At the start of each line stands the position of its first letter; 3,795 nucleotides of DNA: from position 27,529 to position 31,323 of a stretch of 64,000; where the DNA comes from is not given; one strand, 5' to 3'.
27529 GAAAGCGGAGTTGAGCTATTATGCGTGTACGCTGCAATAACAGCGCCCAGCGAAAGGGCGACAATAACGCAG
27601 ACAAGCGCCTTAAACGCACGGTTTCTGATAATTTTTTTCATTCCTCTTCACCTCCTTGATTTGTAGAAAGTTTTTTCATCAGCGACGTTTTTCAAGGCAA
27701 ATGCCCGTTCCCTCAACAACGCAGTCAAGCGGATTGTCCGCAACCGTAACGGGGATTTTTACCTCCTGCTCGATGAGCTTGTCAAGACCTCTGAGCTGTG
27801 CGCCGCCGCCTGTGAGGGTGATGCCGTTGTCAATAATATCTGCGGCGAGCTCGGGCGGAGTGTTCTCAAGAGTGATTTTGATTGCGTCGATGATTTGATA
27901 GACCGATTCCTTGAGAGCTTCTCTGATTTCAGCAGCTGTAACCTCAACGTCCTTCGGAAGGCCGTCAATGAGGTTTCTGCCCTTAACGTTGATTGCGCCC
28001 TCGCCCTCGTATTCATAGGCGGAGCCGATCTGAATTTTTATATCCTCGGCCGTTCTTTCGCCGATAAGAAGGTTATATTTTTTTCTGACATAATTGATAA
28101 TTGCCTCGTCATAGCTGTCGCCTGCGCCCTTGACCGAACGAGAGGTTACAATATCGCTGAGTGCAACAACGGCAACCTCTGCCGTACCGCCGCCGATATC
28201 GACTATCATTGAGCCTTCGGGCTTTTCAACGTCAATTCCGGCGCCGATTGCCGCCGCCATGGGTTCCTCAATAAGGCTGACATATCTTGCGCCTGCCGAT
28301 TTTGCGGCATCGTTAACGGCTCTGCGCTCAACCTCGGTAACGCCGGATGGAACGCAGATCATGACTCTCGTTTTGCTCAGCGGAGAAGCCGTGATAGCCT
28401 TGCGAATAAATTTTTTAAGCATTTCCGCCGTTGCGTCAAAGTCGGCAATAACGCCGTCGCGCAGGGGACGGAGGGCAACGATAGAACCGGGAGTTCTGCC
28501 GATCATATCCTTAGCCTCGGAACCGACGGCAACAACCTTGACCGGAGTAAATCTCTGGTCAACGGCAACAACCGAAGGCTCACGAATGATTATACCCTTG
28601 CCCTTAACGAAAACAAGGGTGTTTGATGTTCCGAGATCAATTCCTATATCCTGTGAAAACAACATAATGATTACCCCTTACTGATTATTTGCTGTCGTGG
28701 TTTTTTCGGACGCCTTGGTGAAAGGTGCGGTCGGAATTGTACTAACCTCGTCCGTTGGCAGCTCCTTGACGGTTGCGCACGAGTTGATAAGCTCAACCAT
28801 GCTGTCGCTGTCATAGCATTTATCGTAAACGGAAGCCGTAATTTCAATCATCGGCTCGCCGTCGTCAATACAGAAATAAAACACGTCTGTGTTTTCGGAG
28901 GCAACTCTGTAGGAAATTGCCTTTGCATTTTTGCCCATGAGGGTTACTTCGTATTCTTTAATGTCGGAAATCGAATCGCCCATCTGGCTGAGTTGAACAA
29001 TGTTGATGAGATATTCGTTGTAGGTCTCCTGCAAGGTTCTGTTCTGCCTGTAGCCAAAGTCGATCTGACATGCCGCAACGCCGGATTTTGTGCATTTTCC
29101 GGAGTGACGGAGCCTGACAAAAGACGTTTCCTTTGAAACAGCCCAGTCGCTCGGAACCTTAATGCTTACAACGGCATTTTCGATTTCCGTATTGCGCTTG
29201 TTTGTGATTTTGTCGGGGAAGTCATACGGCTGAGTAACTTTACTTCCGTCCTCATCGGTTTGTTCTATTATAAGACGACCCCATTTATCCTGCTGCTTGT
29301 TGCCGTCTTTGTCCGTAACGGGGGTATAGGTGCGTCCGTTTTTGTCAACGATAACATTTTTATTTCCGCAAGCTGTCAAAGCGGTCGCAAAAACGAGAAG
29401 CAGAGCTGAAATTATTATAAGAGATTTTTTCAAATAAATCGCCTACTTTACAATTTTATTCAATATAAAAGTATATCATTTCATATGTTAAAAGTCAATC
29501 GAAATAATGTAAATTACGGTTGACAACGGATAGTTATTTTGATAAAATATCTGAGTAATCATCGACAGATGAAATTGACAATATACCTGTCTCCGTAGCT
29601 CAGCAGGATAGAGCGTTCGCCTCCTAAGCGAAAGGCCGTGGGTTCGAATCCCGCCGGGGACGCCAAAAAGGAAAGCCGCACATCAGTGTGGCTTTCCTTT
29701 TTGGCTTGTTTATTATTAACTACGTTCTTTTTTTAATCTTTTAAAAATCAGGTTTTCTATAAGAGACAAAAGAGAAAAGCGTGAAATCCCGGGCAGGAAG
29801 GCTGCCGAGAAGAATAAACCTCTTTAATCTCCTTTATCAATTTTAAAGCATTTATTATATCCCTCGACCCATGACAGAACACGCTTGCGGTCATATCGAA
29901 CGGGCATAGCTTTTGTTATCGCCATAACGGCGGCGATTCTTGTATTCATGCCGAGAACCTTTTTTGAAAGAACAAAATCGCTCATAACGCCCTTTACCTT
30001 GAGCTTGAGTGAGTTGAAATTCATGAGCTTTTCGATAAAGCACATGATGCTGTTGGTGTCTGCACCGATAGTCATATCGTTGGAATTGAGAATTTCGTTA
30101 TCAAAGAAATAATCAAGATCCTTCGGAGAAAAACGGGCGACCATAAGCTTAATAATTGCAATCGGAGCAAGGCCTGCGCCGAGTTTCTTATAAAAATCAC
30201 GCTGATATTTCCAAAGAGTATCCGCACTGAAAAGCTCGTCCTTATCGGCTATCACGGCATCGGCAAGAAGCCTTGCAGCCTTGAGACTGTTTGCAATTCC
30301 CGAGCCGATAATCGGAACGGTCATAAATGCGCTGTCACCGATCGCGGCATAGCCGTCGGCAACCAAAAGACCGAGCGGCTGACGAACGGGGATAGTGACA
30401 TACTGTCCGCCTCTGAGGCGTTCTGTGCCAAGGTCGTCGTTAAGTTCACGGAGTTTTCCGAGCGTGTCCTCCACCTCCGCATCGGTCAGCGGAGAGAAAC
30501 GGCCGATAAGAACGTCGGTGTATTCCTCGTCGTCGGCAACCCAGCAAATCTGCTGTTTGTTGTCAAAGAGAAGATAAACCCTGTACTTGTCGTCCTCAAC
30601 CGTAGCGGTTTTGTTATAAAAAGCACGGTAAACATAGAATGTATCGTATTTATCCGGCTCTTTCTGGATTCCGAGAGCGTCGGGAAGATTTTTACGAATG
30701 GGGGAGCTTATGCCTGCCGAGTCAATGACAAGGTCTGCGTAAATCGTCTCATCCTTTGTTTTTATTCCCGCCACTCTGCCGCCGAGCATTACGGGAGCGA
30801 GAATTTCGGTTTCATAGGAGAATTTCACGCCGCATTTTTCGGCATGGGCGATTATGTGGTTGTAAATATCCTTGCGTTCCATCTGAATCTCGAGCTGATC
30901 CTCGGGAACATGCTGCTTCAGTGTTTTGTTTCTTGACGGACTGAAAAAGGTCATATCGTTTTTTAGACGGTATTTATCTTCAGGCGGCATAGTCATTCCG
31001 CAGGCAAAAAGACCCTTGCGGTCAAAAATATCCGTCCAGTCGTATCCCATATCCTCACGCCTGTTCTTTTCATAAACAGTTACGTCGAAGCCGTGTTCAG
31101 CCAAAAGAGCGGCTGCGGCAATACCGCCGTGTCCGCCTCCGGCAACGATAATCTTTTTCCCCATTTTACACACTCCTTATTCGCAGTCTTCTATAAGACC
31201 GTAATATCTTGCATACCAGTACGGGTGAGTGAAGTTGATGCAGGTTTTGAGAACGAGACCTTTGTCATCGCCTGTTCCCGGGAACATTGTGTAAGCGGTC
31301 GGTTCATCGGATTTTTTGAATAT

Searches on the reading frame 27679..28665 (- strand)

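Call 7: search_protein_families(library=ncbifam, proteins=[window:27679-28665:-], max_evalue=1e-8)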
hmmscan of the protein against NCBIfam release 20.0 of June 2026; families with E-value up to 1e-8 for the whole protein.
window:27679-28665:- (328 aa): 16 families
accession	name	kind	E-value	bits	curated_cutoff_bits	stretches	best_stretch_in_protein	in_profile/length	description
NF010539.0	PRK13927.1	subfamily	5.9e-151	502.1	293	1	2-326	4-328/339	rod shape-determining protein MreB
TIGR00904.1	mreB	subfamily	9.6e-142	471.9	365.75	1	3-326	1-328/334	MreB/Mrl family cell shape determining protein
NF010540.1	PRK13929.1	exception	7.9e-124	413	515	1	1-325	1-325/334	rod-share determining protein MreBH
NF040964.1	MamK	subfamily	1.8e-24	86.4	400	1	7-303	3-294/335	MamK family actin-like protein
NF053558.1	BeeR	equivalog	6.1e-23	81.4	530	1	65-301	68-307/349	BeeR family actin-like protein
TIGR01991.1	HscA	equivalog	8e-20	70.8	708.55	1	60-300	93-335/600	Fe-S protein assembly chaperone HscA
NF003520.0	PRK05183.1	subfamily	4.6e-18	65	620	1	69-299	121-354/621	Fe-S protein assembly chaperone HscA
TIGR01174.1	ftsA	equivalog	8.7e-17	61.2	175.85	1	115-310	161-346/371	cell division protein FtsA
TIGR02350.1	prok_dnaK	equivalog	1.6e-15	56.5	822.55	1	77-198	109-236/596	molecular chaperone DnaK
NF009947.0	PRK13411.1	equivalog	7.2e-15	54.1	1002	1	80-198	115-239/662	molecular chaperone DnaK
NF001413.0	PRK00290.1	equivalog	2.1e-14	52.8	648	1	78-198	113-237/625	molecular chaperone DnaK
NF009946.0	PRK13410.1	equivalog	4e-14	51.7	1019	1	77-197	114-239/669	molecular chaperone DnaK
NF011660.0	PRK15080.1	equivalog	4.1e-14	52.5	182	1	66-176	62-167/277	ethanolamine utilization protein EutJ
TIGR02529.1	EutJ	subfamily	7.1e-12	45.3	152.1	1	66-174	29-132/239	ethanolamine utilization protein EutJ family protein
NF002399.0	PRK01433.1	equivalog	8.1e-12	44.5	743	1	76-322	119-352/595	Fe-S protein assembly chaperone HscA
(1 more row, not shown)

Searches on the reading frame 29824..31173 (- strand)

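Call 7: search_protein_families(library=ncbifam, proteins=[window:29824-31173:-], max_evalue=1e-8)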
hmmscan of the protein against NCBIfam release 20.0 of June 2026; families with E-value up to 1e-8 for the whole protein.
window:29824-31173:- (449 aa): 9 families
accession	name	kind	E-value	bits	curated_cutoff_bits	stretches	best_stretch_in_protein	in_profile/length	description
NF041080.1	DGGGPL_reductase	equivalog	5.1e-43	147.6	580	1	8-384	4-390/447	digeranylgeranylglycerophospholipid reductase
TIGR02032.1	GG-red-SF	subfamily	2.5e-25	89.8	158.8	1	8-307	3-297/297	geranylgeranyl reductase family protein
NF041385.1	Dggglyphlred_Halo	equivalog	8.9e-18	64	700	1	7-163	6-158/405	digeranylgeranylglycerophospholipid reductase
NF005566.0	PRK07236.1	subfamily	3.9e-12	45.8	333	0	4-38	5-39/386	hypothetical protein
NF005313.0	PRK06847.1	subfamily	5.9e-12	45.2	372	0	6-40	5-39/375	hypothetical protein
NF053548.1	violacein_VioC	equivalog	8.9e-11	41.5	760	0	6-62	2-56/429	NADP-dependent violacein biosynthesis oxygenase VioC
NF005243.0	PRK06753.1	equivalog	1.6e-10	40.4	365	0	7-196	2-186/374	hypothetical protein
NF033623.1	urate_HpxO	equivalog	7.2e-10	38.3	500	0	193-326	189-327/381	FAD-dependent urate hydroxylase HpxO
NF001933.0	PRK00711.1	subfamily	6.2e-09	35.4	383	0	105-158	205-258/429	D-amino acid dehydrogenase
